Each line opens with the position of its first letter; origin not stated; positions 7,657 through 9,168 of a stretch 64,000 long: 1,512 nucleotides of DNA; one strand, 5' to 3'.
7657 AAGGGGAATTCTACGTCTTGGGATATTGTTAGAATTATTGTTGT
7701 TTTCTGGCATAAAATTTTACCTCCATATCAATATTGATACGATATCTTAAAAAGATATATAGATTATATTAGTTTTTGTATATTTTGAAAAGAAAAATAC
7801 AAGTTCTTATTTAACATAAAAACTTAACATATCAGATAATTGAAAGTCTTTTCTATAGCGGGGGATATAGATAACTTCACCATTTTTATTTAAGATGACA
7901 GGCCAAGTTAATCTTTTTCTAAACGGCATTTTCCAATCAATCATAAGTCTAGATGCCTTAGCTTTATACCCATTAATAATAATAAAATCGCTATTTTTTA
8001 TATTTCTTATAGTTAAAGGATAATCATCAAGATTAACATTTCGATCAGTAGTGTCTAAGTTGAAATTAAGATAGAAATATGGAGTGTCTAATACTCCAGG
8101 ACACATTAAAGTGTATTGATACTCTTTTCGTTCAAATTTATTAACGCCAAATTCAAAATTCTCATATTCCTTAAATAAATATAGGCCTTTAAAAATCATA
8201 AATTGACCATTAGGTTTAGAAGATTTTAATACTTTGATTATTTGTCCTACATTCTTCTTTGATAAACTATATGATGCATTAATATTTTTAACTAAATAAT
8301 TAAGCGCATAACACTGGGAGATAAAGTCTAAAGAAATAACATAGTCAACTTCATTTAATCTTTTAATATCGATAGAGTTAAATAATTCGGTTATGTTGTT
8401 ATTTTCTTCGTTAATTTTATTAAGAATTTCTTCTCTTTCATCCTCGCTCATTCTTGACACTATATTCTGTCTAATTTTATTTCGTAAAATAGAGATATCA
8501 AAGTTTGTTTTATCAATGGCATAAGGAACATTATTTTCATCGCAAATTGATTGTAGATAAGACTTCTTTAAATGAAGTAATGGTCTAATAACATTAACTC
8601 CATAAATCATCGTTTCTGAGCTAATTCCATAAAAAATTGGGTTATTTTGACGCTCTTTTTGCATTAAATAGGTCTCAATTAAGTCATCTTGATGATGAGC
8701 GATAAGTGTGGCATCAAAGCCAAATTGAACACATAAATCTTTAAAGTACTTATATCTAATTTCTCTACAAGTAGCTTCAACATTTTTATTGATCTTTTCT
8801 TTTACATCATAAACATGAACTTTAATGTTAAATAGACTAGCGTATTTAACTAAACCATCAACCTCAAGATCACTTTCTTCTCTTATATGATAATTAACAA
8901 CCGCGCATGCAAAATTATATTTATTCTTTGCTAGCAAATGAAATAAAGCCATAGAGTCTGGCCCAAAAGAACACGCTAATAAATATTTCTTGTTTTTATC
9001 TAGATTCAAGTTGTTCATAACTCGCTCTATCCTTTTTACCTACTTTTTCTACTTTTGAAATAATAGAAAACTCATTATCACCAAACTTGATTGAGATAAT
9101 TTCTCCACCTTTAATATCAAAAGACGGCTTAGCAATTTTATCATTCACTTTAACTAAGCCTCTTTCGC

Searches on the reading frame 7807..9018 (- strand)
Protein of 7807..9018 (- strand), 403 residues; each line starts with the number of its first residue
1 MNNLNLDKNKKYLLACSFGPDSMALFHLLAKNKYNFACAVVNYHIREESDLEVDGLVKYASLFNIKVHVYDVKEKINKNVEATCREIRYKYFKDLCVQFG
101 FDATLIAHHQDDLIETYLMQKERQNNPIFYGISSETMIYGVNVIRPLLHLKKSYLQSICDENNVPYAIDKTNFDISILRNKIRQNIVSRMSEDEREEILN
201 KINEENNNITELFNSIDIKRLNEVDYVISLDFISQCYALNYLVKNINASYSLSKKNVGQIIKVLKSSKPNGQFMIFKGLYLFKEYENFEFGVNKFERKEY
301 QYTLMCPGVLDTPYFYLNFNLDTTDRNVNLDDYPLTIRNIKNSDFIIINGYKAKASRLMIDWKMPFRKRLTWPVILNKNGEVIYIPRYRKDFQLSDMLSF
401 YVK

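Call 38: search_protein_families(library=pfam, proteins=[window:7807-9018:-], max_evalue=0.001)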
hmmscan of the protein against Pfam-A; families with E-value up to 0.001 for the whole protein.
window:7807-9018:- (403 aa): 1 family
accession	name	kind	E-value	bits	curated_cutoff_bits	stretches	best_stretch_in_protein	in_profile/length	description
PF01171.26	ATP_bind_3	-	1.7e-45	155.4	27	1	11-185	1-182/182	PP-loop family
